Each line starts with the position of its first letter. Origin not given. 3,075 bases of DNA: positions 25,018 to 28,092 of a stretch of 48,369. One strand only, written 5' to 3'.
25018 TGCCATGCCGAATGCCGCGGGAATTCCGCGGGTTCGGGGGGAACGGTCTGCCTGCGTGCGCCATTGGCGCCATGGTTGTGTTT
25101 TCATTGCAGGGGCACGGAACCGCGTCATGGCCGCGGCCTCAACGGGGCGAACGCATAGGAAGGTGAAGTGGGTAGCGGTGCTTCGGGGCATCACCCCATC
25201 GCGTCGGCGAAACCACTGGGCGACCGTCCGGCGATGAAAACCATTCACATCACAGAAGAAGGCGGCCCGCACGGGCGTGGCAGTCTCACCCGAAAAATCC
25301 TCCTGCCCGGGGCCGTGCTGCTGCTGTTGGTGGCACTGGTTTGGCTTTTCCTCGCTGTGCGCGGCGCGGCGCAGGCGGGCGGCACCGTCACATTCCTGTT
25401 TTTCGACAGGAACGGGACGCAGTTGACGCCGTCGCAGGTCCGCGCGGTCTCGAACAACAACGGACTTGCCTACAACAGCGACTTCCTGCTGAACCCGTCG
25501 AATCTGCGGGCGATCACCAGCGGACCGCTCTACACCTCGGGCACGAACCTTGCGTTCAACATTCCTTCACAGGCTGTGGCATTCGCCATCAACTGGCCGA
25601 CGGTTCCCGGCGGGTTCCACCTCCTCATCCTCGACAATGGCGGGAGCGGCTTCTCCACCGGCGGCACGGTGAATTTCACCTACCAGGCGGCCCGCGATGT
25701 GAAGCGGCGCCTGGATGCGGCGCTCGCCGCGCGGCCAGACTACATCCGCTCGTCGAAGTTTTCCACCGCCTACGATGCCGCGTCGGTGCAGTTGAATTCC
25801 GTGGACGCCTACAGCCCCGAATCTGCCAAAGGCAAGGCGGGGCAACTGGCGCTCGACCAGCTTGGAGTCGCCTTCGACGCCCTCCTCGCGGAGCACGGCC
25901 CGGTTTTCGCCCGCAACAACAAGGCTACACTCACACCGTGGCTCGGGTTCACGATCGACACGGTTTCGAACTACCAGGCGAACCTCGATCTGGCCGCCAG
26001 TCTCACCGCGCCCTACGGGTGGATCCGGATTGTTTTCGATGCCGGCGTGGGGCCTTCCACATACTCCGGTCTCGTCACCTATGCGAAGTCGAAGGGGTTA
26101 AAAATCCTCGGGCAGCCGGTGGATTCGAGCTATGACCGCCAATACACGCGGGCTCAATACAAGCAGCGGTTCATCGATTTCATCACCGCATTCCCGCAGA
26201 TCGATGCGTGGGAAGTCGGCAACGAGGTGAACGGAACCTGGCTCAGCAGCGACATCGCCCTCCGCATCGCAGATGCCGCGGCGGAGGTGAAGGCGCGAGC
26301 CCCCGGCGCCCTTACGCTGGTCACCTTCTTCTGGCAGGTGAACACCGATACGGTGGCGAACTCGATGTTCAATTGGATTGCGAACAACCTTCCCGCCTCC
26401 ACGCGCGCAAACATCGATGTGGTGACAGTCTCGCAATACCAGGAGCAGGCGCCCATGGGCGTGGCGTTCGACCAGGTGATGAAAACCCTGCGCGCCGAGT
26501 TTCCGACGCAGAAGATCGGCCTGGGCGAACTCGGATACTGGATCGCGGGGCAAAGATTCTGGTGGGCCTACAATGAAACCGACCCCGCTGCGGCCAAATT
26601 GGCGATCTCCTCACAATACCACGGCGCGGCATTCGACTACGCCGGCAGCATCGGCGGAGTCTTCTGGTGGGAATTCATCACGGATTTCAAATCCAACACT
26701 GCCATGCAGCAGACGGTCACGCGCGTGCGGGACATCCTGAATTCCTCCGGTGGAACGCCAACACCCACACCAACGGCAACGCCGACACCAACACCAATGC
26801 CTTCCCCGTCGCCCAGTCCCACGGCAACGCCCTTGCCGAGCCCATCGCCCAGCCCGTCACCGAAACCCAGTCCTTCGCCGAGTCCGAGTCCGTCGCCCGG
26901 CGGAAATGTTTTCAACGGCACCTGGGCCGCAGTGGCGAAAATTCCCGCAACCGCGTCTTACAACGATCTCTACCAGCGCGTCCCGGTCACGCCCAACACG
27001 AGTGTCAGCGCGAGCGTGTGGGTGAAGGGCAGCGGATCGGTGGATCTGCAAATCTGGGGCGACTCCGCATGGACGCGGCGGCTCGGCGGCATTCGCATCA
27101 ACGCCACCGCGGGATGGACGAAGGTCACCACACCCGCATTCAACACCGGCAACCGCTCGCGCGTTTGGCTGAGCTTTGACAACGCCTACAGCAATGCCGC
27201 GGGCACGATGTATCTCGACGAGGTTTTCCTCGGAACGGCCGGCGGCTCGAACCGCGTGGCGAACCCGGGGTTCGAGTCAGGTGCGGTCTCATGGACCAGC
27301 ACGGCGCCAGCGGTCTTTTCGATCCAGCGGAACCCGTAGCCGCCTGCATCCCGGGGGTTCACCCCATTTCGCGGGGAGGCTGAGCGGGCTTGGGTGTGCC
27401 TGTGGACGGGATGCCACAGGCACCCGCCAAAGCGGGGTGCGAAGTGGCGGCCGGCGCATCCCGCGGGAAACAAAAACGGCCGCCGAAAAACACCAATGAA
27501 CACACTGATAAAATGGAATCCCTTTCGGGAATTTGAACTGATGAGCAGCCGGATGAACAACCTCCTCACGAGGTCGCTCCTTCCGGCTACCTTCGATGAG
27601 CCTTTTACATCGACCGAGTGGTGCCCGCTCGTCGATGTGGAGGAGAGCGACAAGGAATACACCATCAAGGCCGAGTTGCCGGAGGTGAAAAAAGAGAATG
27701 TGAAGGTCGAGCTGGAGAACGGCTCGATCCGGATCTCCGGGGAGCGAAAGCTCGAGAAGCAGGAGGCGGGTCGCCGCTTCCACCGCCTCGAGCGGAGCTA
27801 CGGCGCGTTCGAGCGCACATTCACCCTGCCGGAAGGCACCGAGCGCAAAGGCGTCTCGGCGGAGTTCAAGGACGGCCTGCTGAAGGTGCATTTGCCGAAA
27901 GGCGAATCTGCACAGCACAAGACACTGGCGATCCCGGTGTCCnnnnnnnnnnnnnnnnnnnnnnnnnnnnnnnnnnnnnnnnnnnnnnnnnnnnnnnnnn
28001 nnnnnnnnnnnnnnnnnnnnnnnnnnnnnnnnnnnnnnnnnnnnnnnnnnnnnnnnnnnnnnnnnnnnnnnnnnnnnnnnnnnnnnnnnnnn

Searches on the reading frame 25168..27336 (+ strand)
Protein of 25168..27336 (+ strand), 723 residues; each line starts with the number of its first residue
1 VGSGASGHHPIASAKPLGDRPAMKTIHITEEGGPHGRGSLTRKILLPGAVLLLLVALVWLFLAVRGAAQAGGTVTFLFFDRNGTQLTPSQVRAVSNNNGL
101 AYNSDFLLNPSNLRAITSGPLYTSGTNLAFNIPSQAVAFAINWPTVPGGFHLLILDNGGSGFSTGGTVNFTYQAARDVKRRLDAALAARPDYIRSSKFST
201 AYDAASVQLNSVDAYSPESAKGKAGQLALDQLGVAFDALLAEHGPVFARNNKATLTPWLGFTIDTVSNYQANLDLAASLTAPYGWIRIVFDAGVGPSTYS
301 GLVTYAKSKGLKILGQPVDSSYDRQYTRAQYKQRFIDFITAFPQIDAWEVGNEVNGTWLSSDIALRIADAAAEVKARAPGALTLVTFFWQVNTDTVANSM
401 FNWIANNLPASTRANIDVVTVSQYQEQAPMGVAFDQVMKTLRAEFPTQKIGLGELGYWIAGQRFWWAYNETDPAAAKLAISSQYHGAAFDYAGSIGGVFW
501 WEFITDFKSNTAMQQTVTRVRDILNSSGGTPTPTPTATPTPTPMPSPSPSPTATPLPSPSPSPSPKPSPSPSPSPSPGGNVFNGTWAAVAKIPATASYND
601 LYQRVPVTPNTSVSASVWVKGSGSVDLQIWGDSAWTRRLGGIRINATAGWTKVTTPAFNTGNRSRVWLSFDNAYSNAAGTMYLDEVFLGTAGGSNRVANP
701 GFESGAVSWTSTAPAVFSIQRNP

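Call 15: search_protein_families(library=pfam, proteins=[window:25168-27336:+], max_evalue=0.001)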
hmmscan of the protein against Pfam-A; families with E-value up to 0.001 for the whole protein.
window:25168-27336:+ (723 aa): 1 family
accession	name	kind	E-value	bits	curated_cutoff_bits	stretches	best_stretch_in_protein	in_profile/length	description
PF05887.16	Trypan_PARP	-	0.00061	20.2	100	0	529-581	57-115/134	Procyclic acidic repetitive protein (PARP)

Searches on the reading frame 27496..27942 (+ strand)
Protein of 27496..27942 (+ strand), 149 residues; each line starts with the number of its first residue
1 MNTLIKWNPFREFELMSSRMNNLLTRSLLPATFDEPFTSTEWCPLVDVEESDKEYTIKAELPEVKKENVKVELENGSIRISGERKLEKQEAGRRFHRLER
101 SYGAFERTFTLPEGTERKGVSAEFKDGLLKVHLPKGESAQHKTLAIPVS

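Call 15: search_protein_families(library=pfam, proteins=[window:27496-27942:+], max_evalue=0.001)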
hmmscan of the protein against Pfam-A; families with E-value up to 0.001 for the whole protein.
window:27496-27942:+ (149 aa): 3 families
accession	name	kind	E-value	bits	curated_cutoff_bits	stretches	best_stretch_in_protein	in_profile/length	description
PF00011.27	HSP20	-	1.6e-24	86.4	20.8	1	48-148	2-101/102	Hsp20/alpha crystallin family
PF17886.7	ArsA_HSP20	-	1.7e-07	31.1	22.5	1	52-132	1-62/63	HSP20-like domain found in ArsA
PF04969.22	CS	-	0.00096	20.5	21.3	0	50-84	7-43/78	CS domain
